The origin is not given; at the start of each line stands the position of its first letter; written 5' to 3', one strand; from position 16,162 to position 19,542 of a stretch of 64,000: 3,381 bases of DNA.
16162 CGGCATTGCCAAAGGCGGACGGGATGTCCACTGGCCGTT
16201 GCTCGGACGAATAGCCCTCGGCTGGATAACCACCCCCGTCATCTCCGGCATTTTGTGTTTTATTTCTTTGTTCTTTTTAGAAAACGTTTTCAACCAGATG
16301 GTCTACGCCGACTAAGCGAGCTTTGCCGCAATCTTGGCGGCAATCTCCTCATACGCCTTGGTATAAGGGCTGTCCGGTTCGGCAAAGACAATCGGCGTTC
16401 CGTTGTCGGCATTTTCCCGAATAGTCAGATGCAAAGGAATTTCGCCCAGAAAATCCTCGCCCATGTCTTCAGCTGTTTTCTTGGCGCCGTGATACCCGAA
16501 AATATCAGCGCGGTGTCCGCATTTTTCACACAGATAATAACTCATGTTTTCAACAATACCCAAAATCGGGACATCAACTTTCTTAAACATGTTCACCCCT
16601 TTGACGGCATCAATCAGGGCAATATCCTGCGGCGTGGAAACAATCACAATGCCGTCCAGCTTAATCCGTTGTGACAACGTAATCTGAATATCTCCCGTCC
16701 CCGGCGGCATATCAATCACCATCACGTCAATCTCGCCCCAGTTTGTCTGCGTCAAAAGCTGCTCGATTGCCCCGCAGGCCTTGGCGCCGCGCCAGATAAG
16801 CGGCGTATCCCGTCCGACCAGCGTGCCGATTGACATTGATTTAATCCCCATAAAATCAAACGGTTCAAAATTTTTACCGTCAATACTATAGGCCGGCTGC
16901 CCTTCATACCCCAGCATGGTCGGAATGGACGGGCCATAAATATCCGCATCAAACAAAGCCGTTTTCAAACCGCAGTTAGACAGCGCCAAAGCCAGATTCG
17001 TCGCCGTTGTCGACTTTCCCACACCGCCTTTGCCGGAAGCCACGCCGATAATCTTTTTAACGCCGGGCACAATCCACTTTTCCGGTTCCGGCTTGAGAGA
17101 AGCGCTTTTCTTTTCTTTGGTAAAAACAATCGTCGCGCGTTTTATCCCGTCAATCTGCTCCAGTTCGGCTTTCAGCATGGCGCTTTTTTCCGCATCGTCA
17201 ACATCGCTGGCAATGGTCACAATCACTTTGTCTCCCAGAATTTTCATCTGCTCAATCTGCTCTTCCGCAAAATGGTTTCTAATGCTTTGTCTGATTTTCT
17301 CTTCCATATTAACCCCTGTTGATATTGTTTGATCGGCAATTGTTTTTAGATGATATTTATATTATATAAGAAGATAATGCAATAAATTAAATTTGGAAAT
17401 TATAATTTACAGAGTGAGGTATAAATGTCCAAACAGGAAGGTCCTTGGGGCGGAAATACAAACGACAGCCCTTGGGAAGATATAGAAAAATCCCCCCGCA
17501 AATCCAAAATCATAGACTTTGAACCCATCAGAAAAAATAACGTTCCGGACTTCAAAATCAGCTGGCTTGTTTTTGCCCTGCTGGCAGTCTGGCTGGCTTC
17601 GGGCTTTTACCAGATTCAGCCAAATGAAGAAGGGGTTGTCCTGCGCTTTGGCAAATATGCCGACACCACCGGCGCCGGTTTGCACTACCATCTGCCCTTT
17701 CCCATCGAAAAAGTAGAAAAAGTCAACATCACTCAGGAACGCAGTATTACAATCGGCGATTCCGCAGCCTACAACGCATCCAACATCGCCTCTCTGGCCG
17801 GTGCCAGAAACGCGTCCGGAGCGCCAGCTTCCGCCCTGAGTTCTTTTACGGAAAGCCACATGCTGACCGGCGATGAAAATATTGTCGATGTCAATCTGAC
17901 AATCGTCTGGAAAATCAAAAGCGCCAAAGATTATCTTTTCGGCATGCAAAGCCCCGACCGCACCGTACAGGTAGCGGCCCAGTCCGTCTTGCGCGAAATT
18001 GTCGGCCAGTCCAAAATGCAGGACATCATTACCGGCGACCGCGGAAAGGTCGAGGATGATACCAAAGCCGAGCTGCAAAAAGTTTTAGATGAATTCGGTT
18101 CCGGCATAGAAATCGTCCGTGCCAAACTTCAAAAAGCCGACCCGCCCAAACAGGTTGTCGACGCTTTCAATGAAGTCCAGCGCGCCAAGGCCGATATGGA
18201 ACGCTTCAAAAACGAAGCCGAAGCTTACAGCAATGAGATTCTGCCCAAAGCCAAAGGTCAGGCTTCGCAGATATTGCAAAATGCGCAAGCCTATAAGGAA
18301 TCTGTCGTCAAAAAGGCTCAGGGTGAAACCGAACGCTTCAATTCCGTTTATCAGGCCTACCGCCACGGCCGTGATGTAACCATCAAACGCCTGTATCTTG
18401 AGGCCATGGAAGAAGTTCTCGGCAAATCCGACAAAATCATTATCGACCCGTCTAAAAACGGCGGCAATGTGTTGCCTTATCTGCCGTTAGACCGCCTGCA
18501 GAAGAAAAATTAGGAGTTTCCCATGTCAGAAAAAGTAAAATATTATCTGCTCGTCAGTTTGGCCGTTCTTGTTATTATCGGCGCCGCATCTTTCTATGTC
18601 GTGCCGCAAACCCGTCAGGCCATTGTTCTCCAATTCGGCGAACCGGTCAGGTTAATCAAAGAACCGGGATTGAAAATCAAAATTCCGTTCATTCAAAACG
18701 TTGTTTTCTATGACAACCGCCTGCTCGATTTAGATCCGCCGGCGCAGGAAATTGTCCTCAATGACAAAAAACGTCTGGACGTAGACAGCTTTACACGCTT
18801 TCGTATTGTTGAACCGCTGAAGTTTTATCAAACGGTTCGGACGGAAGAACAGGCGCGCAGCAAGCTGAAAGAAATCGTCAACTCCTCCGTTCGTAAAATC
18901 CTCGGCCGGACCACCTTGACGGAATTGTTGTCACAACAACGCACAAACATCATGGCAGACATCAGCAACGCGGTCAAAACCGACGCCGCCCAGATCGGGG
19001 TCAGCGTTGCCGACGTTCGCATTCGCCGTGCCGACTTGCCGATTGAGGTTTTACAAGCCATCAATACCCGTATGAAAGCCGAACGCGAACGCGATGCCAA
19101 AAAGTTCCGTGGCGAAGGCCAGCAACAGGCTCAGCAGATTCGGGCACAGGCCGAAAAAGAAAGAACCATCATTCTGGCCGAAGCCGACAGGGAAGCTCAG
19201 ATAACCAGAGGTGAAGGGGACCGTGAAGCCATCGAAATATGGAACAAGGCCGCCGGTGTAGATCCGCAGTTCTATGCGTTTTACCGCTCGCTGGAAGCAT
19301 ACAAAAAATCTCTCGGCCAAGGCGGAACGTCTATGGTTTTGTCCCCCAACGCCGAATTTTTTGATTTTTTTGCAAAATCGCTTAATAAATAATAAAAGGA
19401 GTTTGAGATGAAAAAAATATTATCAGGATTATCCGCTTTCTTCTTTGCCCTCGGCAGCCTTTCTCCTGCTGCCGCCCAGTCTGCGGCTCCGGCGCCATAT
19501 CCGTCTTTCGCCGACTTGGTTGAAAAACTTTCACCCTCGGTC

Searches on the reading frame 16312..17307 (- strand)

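Call 25: search_protein_families(library=pfam, proteins=[window:16312-17307:-], max_evalue=0.00001)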
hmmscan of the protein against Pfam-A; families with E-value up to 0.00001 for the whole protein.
window:16312-17307:- (331 aa): 4 families
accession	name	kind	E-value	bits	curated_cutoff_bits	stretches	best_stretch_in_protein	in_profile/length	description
PF10609.15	ParA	-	3.4e-98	328.4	27.1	1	83-326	2-245/246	NUBPL iron-transfer P-loop NTPase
PF01656.29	CbiA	-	2.6e-14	53.7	25.4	1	87-302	1-121/125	CobQ/CobB/MinD/ParA nucleotide binding domain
PF13614.12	AAA_31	-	5.4e-09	36.7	27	1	85-123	2-40/177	AAA domain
PF00142.24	Fer4_NifH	-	1.1e-06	28.7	25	0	91-120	6-35/271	4Fe-4S iron sulfur cluster binding proteins, NifH/frxC family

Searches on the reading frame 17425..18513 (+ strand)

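Call 25: search_protein_families(library=pfam, proteins=[window:17425-18513:+], max_evalue=0.00001)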
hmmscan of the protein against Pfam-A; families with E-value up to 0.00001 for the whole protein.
window:17425-18513:+ (362 aa): 1 family
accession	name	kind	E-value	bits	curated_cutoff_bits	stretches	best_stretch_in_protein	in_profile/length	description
PF01145.31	Band_7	-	4.1e-29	102.3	23.6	1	63-267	2-174/176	SPFH domain / Band 7 family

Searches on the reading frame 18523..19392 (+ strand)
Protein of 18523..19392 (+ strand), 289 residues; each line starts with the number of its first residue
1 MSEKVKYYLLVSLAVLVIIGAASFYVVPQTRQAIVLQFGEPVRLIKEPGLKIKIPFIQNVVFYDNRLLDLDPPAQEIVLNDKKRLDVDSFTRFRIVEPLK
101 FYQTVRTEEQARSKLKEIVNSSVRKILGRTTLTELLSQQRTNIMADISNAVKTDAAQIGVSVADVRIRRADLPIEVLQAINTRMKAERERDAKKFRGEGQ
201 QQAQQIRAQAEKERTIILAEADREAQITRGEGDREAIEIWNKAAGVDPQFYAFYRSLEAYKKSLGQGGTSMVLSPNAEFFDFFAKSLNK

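Call 25: search_protein_families(library=pfam, proteins=[window:18523-19392:+], max_evalue=0.00001)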
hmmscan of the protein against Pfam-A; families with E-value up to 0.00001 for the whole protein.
window:18523-19392:+ (289 aa): 1 family
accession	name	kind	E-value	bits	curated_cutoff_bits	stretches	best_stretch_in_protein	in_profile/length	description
PF01145.31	Band_7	-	2.5e-32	112.8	23.6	1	26-211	2-175/176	SPFH domain / Band 7 family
